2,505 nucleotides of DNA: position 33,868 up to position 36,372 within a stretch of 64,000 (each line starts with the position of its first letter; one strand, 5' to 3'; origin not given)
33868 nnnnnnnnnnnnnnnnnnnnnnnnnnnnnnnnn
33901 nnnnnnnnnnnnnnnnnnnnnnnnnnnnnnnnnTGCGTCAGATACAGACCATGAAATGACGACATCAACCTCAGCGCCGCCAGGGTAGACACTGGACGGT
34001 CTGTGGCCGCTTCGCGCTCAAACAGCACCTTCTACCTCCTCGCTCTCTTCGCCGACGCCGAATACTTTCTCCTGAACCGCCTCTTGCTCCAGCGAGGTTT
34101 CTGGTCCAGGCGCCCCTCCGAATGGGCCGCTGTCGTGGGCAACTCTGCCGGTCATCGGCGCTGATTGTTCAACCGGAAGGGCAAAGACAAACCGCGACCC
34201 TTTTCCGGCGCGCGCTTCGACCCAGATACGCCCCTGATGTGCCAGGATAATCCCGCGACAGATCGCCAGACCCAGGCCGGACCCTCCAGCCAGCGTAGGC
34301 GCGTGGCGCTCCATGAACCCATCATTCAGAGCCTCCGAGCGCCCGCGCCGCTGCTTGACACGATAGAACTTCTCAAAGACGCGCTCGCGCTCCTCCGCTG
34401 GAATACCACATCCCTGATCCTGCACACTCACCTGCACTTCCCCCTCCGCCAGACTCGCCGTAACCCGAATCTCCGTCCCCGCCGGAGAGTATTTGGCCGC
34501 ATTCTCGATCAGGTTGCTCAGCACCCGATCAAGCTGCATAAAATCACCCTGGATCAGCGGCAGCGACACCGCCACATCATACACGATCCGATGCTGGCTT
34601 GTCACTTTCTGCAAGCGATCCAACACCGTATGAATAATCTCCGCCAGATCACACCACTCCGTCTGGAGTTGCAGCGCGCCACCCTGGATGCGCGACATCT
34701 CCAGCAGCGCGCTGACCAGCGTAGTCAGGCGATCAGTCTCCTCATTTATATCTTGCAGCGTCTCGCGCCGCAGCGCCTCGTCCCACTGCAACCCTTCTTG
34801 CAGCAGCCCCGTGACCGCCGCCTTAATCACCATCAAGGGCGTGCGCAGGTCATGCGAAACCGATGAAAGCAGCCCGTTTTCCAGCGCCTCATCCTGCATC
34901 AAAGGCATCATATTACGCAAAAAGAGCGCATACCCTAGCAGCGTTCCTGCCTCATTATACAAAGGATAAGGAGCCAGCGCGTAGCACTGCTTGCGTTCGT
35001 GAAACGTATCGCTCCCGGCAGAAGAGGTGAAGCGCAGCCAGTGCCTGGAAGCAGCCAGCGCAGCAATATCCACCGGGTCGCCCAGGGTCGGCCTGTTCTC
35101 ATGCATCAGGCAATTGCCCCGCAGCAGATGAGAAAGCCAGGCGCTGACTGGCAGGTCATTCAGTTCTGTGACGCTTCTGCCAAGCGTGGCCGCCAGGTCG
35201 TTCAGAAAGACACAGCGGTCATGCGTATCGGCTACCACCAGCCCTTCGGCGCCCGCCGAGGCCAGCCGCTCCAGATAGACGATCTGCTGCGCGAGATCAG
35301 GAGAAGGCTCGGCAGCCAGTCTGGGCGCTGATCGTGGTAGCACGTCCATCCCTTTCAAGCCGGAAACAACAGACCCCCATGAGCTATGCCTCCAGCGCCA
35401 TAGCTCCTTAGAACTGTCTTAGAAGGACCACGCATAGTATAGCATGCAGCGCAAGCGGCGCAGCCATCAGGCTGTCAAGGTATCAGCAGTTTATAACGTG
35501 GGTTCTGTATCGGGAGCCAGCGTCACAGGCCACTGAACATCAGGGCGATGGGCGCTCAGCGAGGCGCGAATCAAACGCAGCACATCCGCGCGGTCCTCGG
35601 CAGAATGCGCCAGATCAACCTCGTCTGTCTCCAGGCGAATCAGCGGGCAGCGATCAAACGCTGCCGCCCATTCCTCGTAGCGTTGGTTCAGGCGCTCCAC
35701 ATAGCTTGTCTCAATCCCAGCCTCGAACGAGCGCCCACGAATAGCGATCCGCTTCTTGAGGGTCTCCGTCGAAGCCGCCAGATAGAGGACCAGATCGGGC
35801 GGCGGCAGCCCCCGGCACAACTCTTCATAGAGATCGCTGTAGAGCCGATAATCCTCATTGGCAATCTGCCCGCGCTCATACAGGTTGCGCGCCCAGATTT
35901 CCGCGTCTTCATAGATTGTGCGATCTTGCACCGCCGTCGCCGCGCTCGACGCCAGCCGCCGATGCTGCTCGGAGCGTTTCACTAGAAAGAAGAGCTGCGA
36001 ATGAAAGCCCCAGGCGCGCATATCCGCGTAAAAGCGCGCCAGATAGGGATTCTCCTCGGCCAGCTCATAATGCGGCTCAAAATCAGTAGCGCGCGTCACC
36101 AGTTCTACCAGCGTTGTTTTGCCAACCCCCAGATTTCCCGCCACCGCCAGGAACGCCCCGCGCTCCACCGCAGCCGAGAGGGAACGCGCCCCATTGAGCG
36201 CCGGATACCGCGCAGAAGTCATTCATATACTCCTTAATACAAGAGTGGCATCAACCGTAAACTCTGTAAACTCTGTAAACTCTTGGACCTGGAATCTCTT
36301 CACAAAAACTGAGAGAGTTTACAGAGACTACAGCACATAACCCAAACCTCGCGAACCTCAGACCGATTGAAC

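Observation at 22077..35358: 13-kb single-strand chemosensory supra-operon of Pil-Chp/Tax type without adaptation enzymes, headed by a PAS kinase/OmpR pair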

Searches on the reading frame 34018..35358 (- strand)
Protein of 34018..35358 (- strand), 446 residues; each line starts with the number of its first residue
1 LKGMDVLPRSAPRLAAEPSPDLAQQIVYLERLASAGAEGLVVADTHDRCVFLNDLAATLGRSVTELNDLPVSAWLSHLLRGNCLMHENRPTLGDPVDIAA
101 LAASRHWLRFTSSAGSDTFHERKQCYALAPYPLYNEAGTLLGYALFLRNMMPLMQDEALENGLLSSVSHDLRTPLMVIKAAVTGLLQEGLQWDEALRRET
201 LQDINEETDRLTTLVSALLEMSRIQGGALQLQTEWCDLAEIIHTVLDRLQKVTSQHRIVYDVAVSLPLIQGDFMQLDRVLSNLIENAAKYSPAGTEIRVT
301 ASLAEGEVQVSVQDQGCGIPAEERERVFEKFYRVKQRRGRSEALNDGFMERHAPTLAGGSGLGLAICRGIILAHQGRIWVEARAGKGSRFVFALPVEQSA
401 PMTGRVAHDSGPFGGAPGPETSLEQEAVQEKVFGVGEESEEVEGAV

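Call 3: search_protein_families(library=pfam, proteins=[window:34018-35358:-], max_evalue=0.01)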
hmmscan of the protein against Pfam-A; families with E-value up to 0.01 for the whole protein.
window:34018-35358:- (446 aa): 3 families
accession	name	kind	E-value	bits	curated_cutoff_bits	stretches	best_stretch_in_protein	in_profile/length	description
PF02518.31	HATPase_c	-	8.9e-29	100.6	26.4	1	272-397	2-110/111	Histidine kinase-, DNA gyrase B-, and HSP90-like ATPase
PF00512.31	HisKA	-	9e-14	51.7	26.9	1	162-227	4-66/66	His Kinase A (phospho-acceptor) domain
PF13581.12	HATPase_c_2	-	0.0039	17.6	27.4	0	280-369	40-107/127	Histidine kinase-like ATPase domain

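Call 32: search_protein_families(library=ncbifam, proteins=[window:34018-35349:-], max_evalue=0.001)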
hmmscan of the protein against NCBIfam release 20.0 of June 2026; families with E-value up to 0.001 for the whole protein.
window:34018-35349:- (443 aa): 83 families (the best 25 are shown)
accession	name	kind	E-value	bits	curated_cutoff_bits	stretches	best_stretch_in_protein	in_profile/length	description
NF033092.0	HK_WalK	equivalog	2e-55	188.5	725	1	154-393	369-594/594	cell wall metabolism sensor histidine kinase WalK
NF046044.1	PnpS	equivalog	4.7e-54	183.9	400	1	117-392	131-390/390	two-component system histidine kinase PnpS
TIGR02966.1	phoR_proteo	equivalog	3.4e-50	171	334.2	1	141-390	98-332/333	phosphate regulon sensor histidine kinase PhoR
NF007793.0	PRK10490.1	equivalog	1.8e-47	162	1123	1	153-397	660-886/895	two-component system sensor histidine kinase KdpD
NF041735.1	hist_kin_RppB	equivalog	8.5e-46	156.6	400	1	147-392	206-438/438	two-component system sensor histidine kinase RppB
NF006800.0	PRK09303.1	equivalog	1.9e-44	152.2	342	1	156-395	150-379/383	histidine kinase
NF040691.1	MtrAB_MtrB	equivalog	4.5e-42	144.7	450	1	160-401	274-500/507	MtrAB system histidine kinase MtrB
NF033093.1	HK_VicK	exception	1e-41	143.1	680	1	139-398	191-440/448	cell wall metabolism sensor histidine kinase VicK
TIGR01386.1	cztS_silS_copS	subfamily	9.3e-39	133.7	292.55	1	163-392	247-457/457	heavy metal sensor histidine kinase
NF041880.1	EPS_EpsF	equivalog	1.1e-38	133.1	900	1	160-392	277-492/492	response regulator EpsF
TIGR02956.1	TMAO_torS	equivalog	3.9e-37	127.9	676.5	1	160-400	467-689/967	TMAO reductase system sensor histidine kinase/response regulator TorS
NF008312.0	PRK11100.1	equivalog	1.8e-36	126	356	1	161-393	260-474/477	two-component system sensor histidine kinase CreC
NF008235.0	PRK11006.1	equivalog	3.5e-36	125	390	1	144-393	191-423/431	phosphate regulon sensor histidine kinase PhoR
NF045911.1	TCSHisKinNblS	equivalog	7.2e-36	123.7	1000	1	157-393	388-620/621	two-component system sensor histidine kinase NblS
NF047874.1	MASE3_PAS_HK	subfamily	1.8e-35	122.9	560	1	152-396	393-628/655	MASE3 domain-containing sensor histidine kinase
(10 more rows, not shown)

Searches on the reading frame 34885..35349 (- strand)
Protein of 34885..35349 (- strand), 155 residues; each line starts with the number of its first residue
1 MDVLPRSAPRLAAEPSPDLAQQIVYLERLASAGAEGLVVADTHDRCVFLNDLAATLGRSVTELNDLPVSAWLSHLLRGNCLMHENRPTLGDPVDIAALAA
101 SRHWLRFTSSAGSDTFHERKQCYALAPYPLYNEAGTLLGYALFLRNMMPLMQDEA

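Call 24: search_protein_families(library=pfam, proteins=[window:34885-35349:-], max_evalue=10)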
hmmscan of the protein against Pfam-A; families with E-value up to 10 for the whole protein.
seq(155 aa): 0 families

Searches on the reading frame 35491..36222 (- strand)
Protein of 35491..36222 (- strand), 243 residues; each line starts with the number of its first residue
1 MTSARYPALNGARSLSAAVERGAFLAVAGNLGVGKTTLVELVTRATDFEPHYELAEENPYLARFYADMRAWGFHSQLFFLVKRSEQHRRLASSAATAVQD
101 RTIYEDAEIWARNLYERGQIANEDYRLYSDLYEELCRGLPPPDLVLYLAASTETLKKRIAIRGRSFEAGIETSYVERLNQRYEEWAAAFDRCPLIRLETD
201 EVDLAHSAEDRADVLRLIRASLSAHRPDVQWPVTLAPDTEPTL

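Call 5: search_protein_families(library=pfam, proteins=[window:35491-36222:-], max_evalue=0.001)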
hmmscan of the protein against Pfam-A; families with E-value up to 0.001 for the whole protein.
window:35491-36222:- (243 aa): 2 families
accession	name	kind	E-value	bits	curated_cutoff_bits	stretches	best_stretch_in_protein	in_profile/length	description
PF01712.25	dNK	-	8.5e-48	163.2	27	1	25-219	1-199/203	Deoxynucleoside kinase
PF02367.23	TsaE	-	0.00047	20.5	26.6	1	12-49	11-48/128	Threonylcarbamoyl adenosine biosynthesis protein TsaE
